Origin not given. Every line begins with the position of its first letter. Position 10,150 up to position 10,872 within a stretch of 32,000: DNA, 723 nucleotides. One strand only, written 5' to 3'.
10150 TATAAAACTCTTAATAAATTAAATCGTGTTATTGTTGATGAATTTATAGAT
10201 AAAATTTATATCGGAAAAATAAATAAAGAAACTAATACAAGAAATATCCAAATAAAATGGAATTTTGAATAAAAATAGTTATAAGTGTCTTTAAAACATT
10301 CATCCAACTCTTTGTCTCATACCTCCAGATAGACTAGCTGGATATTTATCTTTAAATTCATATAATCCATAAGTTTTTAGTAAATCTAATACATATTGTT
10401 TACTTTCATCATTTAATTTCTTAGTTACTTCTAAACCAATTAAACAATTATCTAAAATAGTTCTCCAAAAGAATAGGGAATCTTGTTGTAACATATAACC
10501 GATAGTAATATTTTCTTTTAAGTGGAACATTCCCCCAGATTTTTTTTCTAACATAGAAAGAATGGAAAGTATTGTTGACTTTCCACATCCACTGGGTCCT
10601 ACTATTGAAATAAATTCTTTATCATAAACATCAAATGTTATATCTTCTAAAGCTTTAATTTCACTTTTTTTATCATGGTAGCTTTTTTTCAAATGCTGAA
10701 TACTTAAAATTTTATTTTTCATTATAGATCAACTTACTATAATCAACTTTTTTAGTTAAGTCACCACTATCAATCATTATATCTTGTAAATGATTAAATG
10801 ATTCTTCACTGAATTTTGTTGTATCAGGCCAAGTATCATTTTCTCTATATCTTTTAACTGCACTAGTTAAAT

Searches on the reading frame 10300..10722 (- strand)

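Call 8: search_protein_families(library=pfam, proteins=[window:10300-10722:-], max_evalue=0.1)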
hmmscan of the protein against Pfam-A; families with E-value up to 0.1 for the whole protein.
window:10300-10722:- (140 aa): 20 families
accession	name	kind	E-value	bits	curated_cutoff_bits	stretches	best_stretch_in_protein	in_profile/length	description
PF00005.33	ABC_tran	-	5.8e-18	66.3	25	1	25-139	1-117/137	ABC transporter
PF13476.12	AAA_23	-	0.00012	23.2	27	1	24-56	9-40/201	AAA domain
PF03215.21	Rad17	-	0.00017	22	23.8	1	22-57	31-67/186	Rad17 P-loop domain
PF13304.12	AAA_21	-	0.00043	20.9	27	1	38-84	2-60/304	AAA domain, putative AbiEii toxin, Type IV TA system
PF13175.12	AAA_15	-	0.0012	19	32.1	1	24-62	13-50/374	AAA ATPase domain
PF13401.12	AAA_22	-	0.0017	19.1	27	1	34-102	4-63/130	AAA domain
PF13555.12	AAA_29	-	0.0026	17.9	27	1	30-52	17-39/61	P-loop containing region of AAA domain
PF00931.28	NB-ARC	-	0.0028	17.4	23.5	1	33-92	16-73/248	NB-ARC domain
PF13238.12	AAA_18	-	0.0038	18.1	29.4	1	38-116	1-64/128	AAA domain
PF02463.25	SMC_N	-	0.0087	15.9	40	1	32-55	21-44/220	RecF/RecN/SMC N terminal domain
PF03193.22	RsgA_GTPase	-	0.0089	16.3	30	1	23-56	95-127/174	RsgA GTPase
PF20720.3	nSTAND3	-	0.0091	16.2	27.2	1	27-85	9-69/155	Novel STAND NTPase 3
PF13481.12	AAA_25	-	0.01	15.9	27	1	14-55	11-53/195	AAA domain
PF13191.12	AAA_16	-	0.011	16.7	32.6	1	21-66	8-55/167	AAA ATPase domain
PF01637.24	ATPase_2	-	0.018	15.3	33.2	1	17-53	3-38/225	ATPase domain predominantly from Archaea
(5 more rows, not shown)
